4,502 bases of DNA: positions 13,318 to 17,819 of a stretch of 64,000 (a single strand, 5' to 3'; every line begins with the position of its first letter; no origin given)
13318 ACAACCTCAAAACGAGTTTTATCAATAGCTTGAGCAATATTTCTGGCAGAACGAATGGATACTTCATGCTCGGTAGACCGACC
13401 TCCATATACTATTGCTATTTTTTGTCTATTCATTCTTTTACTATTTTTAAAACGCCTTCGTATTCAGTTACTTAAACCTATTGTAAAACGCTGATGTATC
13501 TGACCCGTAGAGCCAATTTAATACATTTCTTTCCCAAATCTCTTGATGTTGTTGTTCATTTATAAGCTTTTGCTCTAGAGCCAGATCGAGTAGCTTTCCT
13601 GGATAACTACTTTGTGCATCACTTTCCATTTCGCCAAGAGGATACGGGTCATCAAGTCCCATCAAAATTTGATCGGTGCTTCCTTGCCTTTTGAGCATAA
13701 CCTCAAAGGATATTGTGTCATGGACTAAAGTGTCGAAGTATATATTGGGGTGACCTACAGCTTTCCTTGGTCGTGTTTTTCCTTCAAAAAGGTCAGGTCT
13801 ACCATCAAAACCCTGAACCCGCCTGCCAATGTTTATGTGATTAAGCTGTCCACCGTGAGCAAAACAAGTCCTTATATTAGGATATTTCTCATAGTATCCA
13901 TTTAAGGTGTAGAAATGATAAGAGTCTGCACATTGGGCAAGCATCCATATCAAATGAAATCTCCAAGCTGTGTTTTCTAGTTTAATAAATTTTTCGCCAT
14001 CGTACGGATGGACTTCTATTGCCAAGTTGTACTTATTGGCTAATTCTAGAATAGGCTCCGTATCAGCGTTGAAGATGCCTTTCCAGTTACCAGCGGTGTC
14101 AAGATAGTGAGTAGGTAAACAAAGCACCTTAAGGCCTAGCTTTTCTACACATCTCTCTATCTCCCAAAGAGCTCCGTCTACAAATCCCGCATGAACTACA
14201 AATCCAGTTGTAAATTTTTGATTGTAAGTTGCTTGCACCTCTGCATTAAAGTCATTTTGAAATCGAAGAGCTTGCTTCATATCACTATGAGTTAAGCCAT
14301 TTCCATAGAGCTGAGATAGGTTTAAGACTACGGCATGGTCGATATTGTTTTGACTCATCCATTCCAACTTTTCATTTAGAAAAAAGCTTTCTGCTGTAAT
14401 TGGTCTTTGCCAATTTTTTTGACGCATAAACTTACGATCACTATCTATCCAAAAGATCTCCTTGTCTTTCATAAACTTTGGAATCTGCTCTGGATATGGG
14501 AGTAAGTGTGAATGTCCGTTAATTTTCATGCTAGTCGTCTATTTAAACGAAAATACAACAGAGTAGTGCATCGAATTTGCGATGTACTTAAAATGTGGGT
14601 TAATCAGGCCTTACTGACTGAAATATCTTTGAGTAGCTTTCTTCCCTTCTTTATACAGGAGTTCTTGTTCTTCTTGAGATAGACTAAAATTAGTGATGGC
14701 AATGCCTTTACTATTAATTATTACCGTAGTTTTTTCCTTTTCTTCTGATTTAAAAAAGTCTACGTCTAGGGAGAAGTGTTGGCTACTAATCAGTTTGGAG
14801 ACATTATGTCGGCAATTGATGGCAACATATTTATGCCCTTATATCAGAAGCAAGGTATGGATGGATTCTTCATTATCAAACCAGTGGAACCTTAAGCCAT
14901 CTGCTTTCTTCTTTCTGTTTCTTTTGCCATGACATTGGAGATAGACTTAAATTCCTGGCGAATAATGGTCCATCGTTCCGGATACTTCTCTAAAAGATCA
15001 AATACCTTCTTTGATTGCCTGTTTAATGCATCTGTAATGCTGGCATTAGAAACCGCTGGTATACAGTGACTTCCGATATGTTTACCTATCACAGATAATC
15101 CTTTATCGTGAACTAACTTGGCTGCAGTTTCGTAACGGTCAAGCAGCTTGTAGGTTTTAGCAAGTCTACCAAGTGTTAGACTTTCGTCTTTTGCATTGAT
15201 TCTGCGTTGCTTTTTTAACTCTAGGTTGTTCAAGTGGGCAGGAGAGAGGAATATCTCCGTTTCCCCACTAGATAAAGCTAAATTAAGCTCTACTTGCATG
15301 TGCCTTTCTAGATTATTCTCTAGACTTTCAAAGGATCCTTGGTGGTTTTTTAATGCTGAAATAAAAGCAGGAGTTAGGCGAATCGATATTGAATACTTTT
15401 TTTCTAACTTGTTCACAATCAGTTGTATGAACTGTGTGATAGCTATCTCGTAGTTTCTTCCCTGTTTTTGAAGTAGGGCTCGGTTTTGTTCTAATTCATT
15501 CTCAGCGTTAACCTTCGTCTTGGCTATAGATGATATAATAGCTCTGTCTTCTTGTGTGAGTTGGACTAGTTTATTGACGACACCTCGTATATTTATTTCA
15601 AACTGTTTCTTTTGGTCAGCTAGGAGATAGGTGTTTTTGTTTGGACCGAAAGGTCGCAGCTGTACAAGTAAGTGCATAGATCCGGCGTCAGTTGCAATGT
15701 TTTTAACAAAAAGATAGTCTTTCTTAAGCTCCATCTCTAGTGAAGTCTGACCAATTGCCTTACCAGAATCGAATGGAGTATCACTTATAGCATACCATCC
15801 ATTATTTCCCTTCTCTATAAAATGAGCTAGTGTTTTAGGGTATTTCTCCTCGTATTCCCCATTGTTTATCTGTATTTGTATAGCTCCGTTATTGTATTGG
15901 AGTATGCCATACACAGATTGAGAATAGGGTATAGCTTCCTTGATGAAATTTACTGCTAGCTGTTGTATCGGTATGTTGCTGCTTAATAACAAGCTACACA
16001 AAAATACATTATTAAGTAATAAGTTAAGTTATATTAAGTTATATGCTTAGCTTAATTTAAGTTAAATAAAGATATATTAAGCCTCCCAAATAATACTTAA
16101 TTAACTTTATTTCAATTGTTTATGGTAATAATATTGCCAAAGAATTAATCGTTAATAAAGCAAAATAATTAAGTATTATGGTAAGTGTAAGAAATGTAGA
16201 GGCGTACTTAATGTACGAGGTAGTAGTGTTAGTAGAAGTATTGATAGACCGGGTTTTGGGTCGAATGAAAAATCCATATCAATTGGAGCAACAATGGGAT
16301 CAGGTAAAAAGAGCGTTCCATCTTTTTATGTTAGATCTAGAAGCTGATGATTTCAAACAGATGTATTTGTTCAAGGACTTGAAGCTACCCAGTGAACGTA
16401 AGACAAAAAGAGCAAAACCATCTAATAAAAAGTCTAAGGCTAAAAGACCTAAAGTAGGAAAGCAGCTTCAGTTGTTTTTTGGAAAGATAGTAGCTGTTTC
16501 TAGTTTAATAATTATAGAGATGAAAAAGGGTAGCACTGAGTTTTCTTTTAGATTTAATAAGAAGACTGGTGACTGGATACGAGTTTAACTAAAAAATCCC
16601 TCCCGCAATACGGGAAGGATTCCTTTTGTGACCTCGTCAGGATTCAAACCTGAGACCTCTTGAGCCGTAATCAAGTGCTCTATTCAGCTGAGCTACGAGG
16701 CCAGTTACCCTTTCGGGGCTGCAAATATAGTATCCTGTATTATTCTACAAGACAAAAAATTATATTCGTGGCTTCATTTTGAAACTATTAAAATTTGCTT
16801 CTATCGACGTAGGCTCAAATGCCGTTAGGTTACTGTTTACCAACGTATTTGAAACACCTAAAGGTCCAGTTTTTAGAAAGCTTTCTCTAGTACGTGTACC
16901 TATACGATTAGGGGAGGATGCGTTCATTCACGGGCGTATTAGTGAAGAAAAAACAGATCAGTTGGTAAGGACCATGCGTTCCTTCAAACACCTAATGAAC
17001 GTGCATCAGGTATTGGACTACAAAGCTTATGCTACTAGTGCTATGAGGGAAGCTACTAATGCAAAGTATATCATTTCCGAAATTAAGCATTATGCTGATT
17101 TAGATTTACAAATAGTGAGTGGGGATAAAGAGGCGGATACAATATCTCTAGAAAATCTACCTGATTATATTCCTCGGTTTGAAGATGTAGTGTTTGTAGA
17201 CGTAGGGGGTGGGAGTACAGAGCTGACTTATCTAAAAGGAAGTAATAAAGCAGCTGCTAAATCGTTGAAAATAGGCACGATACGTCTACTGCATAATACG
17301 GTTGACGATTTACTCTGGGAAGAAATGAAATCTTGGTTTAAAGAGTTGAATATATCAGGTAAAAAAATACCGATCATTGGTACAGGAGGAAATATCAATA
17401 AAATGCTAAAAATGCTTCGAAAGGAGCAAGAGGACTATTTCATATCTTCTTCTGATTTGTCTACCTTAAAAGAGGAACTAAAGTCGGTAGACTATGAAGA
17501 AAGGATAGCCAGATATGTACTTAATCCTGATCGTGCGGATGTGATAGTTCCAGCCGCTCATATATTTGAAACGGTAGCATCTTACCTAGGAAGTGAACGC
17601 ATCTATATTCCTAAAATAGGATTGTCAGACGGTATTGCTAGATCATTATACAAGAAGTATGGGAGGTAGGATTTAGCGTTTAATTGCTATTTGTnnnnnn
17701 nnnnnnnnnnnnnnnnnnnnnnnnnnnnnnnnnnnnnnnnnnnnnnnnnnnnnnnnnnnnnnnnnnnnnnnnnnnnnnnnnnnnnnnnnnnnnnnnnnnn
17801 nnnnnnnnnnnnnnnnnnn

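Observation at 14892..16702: Orphan two-gene module with repeat-bearing AT-rich divergent promoter abutting the 3' end of tRNA-Arg(ACG): best candidate for an undescribed system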

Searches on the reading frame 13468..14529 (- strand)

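Call 4: search_protein_families(library=pfam, proteins=[window:13468-14529:-], max_evalue=1)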
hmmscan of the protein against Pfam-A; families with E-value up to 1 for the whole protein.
window:13468-14529:- (353 aa): 1 family
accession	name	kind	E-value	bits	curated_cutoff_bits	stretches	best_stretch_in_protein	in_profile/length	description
PF04909.20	Amidohydro_2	-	2.5e-07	31.2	26.4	1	80-229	53-182/289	Amidohydrolase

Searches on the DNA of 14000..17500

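Call 6: search_rna_families(source=window, start=14000, end=17500, threshold=evalue, max_evalue=1)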
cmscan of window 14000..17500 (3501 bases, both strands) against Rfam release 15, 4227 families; matches with E-value up to 1: 3.
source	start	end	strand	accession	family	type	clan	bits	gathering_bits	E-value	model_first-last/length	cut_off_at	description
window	16629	16702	-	RF00005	tRNA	Gene; tRNA;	CL00001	59.8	29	1.1e-11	1-71/71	no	tRNA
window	14847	14922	+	RF01175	snoU83D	Gene; snRNA; snoRNA; CD-box;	-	22.9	55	0.44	1-81/81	no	Small nucleolar RNA U83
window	16973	17003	-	RF01739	Glutamine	Cis-reg; riboswitch;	-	19.6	35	0.77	1-53/53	no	Glutamine riboswitch aptamer (glnA leader)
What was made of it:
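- Tried and rejected: Only the tRNA was found (call 6).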

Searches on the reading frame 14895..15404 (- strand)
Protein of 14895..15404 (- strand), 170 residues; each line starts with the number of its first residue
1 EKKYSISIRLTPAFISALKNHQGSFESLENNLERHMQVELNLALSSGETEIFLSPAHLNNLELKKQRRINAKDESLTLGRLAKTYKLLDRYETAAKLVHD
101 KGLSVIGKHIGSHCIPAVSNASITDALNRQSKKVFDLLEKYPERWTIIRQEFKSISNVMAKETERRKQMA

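Call 53: predict_structure(alignment_id=A3)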
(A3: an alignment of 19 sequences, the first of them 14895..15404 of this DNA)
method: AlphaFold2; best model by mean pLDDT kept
length: 170 residues; sequences in the alignment: 19
mean_pLDDT: 83.6   pTM: 0.60
mean pLDDT of the five models: 83.6, 80.2, 80.2, 78.7, 77.4
residues with pLDDT >= 90: 57; 70-90: 96; 50-70: 7; < 50: 10
segments of 3 or more residues with pLDDT < 50: 64-73
pLDDT, mean of each block of 10 residues (from residue 1): 85 86 81 86 77 84 47 62 91 90 90 91 91 92 90 90 88
secondary structure, 60 per line:
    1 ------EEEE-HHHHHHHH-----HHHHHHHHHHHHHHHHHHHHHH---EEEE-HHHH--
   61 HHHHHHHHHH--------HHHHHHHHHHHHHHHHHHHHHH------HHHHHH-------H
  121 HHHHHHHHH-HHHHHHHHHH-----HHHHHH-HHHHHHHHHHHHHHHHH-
elements in order: E7-10 H12-19 H25-46 E50-53 H55-58 H61-70 H79-100 H107-112 H120-129 H131-140 H146-151 H153-169

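Call 86: search_solved_structures(query=A3, max_evalue=10, show_alignments=3)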
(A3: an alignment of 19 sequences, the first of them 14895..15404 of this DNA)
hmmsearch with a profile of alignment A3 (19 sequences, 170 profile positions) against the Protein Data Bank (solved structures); distinct sequences matched with E-value up to 10: 4.
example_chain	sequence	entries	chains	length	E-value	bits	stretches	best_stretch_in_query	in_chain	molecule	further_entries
6al9_A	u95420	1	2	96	0.05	16.6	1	26-95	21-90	Chorismate mutase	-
1mbg_A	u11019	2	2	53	0.65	13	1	129-153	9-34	MYB PROTO-ONCOGENE PROTEIN | C-MYB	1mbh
5f8v_A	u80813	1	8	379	1.7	11.6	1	124-157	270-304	Aminotransferase, class V family protein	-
9m8o_P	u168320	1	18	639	3.1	10.8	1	3-108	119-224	Gp18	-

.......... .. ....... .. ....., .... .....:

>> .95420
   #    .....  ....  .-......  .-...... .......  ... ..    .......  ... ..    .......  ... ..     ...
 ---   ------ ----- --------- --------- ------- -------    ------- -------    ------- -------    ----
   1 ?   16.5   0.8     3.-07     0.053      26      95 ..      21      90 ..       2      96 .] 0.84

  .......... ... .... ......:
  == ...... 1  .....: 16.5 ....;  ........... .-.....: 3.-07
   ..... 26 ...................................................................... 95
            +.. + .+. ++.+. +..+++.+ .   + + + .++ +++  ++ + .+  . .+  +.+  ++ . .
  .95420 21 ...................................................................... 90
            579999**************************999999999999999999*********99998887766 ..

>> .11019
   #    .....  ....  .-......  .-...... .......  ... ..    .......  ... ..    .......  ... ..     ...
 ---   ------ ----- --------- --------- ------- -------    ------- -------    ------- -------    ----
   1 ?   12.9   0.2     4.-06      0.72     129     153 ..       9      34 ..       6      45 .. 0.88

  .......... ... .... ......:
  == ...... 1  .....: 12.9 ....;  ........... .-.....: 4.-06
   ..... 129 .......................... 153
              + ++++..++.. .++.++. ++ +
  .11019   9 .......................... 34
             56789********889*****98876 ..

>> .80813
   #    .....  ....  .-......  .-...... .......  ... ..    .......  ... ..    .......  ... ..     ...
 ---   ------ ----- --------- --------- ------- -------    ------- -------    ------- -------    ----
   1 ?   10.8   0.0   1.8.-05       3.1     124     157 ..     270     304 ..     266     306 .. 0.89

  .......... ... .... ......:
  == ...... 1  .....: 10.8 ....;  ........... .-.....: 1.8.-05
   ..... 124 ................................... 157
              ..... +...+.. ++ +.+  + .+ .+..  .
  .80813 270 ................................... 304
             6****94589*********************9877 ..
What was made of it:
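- On Helix-turn-helix transcription regulators: Myb repeat E 0.65 (call 86).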

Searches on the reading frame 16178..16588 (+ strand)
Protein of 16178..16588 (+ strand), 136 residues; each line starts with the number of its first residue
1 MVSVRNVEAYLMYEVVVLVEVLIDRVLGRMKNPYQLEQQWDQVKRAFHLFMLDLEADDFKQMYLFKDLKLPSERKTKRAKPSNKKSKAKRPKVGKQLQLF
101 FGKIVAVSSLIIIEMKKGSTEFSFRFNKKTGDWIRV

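Call 4: search_protein_families(library=pfam, proteins=[window:16178-16588:+], max_evalue=1)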
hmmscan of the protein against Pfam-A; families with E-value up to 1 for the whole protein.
window:16178-16588:+ (136 aa): 0 families

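Call 5: search_protein_families(library=ncbifam, proteins=[window:16178-16588:+], max_evalue=1)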
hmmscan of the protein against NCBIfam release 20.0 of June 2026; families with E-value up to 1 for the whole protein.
window:16178-16588:+ (136 aa): 0 families

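Call 8: find_homologous_proteins(query=window:16178-16588:+)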
Query window:16178-16588:+ (136 aa): 8 proteins with E <= 0.001 among 8 candidates.
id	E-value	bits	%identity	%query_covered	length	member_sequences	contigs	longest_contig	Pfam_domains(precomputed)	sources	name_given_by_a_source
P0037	1.7e-81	289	100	100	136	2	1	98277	-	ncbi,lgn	-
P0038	9.8e-71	254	89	99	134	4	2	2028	-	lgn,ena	-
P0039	1.3e-57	211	82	90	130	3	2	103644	-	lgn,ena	-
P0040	1.7e-56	208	88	83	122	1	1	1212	-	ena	-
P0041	7.4e-23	99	53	55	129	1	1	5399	-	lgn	-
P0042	3.9e-22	97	48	90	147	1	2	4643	-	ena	-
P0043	1.3e-21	95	51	74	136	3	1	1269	-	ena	-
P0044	1.7e-12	66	35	82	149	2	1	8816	-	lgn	-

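Call 17: search_protein_families(library=padloc, proteins=[window:16178-16588:+], max_evalue=1)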
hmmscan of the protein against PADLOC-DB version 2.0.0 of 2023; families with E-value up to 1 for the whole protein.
window:16178-16588:+ (136 aa): 0 families

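Call 18: search_protein_families(library=phrogs, proteins=[window:16178-16588:+], max_evalue=1)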
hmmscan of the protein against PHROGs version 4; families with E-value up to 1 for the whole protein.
window:16178-16588:+ (136 aa): 0 families

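Call 64: search_solved_structures(query=A2, max_evalue=10)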
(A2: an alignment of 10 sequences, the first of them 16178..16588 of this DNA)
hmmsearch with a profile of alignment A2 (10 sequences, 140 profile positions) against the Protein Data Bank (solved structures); distinct sequences matched with E-value up to 10: 2.
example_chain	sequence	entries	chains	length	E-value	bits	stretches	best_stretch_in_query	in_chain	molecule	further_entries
1xwo_A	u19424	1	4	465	0.29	14.4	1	73-125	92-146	Delta crystallin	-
1v2a_A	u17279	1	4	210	1.3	12.3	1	7-49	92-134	glutathione transferase gst1-6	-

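Call 73: find_homologous_proteins(query=A5, max_evalue=0.01)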
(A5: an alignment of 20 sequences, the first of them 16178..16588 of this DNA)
Query A5 (20 sequences) (136 aa, profile of the alignment): 24 proteins with E <= 0.01 among 3077 candidates.
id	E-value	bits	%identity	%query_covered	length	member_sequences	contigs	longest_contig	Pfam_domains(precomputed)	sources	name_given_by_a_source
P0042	8.7e-48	180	48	90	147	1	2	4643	-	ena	-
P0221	2.1e-46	175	41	82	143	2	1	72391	-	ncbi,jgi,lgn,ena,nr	ncbi:hypothetical protein OAD66_07680 [Bacteroidia bacterium]|nr:hypothetical protein [Bacteroidia b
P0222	3.3e-45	171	42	80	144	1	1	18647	-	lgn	-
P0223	9.2e-45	170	39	86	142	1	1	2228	-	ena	-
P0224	4.7e-44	167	41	98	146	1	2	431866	-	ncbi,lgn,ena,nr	ncbi:MAG: hypothetical protein COA58_03800 [Bacteroidetes bacterium]|nr:MAG: hypothetical protein CO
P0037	1.7e-42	162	100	100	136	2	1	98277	-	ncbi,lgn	-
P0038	3.9e-41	158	89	99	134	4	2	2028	-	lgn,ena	-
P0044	1.2e-40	156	35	82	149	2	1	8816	-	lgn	-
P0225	4.5e-40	155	45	66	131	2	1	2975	-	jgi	jgi:hypothetical protein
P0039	3.6e-39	152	82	90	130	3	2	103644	-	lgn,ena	-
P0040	1.9e-38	149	88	83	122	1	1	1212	-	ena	-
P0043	3.2e-37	145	51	74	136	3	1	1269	-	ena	-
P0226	6.1e-34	135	36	67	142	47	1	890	-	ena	-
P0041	8.8e-32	128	53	55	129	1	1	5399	-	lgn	-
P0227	9.9e-31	124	34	63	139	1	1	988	-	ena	-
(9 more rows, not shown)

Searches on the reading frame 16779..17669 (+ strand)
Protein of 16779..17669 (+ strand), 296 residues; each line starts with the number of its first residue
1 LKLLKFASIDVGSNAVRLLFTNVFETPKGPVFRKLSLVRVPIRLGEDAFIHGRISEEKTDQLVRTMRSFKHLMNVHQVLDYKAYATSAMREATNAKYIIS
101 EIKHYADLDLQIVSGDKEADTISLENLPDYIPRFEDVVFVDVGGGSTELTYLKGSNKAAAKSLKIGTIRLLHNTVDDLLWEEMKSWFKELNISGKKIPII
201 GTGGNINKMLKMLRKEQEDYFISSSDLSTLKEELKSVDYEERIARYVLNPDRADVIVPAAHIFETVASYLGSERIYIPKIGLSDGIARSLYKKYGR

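Call 4: search_protein_families(library=pfam, proteins=[window:16779-17669:+], max_evalue=1)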
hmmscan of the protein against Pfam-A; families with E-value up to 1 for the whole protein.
window:16779-17669:+ (296 aa): 5 families
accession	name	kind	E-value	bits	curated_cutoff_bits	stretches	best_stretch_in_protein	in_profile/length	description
PF02541.22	Ppx-GppA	-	1.5e-34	120.2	27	1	39-291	17-282/285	Ppx/GppA phosphatase family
PF21809.3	Glyco_hydro_84_hel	-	0.014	15.9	27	1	166-246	40-112/131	Bacterial GH84, post-catalytic domain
PF22128.2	Alp7A_like_C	-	0.021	15.1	22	1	136-188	1-55/156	Alp7A C-terminal domain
PF21857.2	DUF6913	-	0.044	14.1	27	1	160-235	21-92/166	Family of unknown function (DUF6913)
PF17448.7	YqaH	-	0.086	13.6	31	1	205-243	2-42/88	Uncharacterized YqaH-like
